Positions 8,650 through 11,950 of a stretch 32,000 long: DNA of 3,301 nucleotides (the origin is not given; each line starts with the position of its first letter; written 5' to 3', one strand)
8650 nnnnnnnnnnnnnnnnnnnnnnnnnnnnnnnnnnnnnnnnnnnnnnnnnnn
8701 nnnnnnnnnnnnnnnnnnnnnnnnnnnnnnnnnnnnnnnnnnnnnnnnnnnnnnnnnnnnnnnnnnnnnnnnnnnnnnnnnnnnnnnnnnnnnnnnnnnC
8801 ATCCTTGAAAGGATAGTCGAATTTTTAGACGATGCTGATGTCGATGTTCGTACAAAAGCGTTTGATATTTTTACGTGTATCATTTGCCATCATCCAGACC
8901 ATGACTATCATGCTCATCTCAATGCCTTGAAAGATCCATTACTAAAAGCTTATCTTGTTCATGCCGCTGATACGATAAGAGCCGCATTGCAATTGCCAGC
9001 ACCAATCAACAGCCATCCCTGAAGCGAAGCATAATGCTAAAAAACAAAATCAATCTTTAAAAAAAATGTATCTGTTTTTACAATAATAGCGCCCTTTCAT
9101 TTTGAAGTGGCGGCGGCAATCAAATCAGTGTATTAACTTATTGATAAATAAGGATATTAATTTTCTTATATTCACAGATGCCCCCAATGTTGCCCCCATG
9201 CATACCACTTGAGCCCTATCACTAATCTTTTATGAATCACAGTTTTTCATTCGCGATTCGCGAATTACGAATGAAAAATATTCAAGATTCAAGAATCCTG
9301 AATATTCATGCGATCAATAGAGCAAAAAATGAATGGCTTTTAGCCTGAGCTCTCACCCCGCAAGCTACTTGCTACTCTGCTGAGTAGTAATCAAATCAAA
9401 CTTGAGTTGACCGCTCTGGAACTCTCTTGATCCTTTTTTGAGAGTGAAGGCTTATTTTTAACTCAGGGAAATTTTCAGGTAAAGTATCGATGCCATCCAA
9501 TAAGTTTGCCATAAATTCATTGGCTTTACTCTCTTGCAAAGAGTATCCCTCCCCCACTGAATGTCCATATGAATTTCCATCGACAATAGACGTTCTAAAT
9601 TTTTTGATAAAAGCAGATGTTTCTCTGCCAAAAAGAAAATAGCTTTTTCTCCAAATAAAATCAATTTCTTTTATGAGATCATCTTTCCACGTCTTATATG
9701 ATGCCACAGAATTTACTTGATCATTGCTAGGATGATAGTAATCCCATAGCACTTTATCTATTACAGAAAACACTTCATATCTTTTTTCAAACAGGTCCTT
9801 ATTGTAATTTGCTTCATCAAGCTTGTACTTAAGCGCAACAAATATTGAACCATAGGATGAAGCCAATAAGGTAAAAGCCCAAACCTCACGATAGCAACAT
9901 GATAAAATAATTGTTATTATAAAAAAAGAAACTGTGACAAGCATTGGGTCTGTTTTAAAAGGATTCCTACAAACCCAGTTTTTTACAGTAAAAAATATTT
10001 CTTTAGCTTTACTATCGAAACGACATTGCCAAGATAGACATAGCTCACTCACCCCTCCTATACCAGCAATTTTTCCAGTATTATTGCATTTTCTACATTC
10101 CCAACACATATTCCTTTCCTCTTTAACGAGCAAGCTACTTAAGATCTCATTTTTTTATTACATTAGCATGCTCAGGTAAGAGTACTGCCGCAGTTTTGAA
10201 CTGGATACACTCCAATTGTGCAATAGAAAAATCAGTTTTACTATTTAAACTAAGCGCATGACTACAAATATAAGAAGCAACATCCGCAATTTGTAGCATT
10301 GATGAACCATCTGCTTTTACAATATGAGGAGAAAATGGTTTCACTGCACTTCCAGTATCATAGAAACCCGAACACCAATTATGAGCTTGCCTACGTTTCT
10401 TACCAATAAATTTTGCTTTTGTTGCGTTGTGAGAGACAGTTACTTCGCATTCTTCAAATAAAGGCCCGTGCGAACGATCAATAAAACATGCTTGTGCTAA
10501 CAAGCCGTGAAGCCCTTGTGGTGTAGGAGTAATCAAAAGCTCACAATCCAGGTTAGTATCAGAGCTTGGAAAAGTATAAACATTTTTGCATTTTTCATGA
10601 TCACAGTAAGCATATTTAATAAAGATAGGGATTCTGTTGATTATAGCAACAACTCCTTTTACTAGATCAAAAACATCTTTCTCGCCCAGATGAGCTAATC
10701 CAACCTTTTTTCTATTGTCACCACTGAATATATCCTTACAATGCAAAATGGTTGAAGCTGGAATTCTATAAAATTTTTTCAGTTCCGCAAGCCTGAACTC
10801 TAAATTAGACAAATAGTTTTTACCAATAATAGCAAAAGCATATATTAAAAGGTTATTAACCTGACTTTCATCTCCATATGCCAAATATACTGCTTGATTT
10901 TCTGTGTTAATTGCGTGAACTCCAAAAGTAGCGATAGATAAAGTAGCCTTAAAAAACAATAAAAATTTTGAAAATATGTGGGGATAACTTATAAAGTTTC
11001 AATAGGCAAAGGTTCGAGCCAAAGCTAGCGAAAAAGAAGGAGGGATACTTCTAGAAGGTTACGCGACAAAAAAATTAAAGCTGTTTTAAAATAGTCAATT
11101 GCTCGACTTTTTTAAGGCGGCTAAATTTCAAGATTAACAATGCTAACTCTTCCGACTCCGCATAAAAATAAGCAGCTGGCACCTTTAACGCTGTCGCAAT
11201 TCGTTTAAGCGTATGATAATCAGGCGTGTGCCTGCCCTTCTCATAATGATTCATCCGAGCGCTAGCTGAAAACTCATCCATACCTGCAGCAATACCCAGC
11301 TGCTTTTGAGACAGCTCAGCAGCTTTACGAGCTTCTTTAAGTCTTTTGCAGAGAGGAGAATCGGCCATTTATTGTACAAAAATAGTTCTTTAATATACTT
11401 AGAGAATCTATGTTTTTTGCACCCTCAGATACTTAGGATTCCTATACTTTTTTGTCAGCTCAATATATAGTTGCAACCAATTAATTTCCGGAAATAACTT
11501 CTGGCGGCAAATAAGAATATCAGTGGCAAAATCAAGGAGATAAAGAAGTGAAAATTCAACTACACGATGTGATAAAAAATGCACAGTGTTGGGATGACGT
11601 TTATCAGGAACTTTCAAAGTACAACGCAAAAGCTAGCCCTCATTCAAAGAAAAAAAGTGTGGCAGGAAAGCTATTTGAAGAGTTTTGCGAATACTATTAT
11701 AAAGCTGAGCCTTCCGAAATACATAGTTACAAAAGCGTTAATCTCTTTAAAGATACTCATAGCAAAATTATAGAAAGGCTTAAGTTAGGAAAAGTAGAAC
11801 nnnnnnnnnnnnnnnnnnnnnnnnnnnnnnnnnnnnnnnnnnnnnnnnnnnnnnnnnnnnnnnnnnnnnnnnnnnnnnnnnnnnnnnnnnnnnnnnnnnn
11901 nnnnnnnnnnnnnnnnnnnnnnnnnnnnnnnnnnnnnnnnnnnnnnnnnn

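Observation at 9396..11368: XRE -> DUF3800-like -> Cys-cluster/two-TM protein: compact three-gene array at the island end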

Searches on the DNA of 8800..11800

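Call 50: search_rna_families(source=window, start=8800, end=11800, threshold=evalue, max_evalue=10, show_alignments=3)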
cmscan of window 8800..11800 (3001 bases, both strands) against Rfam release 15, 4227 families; matches with E-value up to 10: 4.
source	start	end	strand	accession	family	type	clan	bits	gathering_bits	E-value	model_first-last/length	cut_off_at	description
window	11680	11770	-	RF03480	mir-1284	Gene; miRNA;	-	23.8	80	0.33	1-92/92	no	mir-1284 microRNA precursor family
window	9643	9722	-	RF00225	IRES_Tobamo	Cis-reg; IRES;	-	19.3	50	9.8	1-151/151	no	Tobamovirus internal ribosome entry site (IRES)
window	9328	9388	+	RF00797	mir-355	Gene; miRNA;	-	17.6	70.3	8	1-75/75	no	mir-355 microRNA precursor family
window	9606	9641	+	RF03050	RAGATH-25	Gene; sRNA;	-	13.4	49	9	1-50/50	no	RAGATH-25 RNA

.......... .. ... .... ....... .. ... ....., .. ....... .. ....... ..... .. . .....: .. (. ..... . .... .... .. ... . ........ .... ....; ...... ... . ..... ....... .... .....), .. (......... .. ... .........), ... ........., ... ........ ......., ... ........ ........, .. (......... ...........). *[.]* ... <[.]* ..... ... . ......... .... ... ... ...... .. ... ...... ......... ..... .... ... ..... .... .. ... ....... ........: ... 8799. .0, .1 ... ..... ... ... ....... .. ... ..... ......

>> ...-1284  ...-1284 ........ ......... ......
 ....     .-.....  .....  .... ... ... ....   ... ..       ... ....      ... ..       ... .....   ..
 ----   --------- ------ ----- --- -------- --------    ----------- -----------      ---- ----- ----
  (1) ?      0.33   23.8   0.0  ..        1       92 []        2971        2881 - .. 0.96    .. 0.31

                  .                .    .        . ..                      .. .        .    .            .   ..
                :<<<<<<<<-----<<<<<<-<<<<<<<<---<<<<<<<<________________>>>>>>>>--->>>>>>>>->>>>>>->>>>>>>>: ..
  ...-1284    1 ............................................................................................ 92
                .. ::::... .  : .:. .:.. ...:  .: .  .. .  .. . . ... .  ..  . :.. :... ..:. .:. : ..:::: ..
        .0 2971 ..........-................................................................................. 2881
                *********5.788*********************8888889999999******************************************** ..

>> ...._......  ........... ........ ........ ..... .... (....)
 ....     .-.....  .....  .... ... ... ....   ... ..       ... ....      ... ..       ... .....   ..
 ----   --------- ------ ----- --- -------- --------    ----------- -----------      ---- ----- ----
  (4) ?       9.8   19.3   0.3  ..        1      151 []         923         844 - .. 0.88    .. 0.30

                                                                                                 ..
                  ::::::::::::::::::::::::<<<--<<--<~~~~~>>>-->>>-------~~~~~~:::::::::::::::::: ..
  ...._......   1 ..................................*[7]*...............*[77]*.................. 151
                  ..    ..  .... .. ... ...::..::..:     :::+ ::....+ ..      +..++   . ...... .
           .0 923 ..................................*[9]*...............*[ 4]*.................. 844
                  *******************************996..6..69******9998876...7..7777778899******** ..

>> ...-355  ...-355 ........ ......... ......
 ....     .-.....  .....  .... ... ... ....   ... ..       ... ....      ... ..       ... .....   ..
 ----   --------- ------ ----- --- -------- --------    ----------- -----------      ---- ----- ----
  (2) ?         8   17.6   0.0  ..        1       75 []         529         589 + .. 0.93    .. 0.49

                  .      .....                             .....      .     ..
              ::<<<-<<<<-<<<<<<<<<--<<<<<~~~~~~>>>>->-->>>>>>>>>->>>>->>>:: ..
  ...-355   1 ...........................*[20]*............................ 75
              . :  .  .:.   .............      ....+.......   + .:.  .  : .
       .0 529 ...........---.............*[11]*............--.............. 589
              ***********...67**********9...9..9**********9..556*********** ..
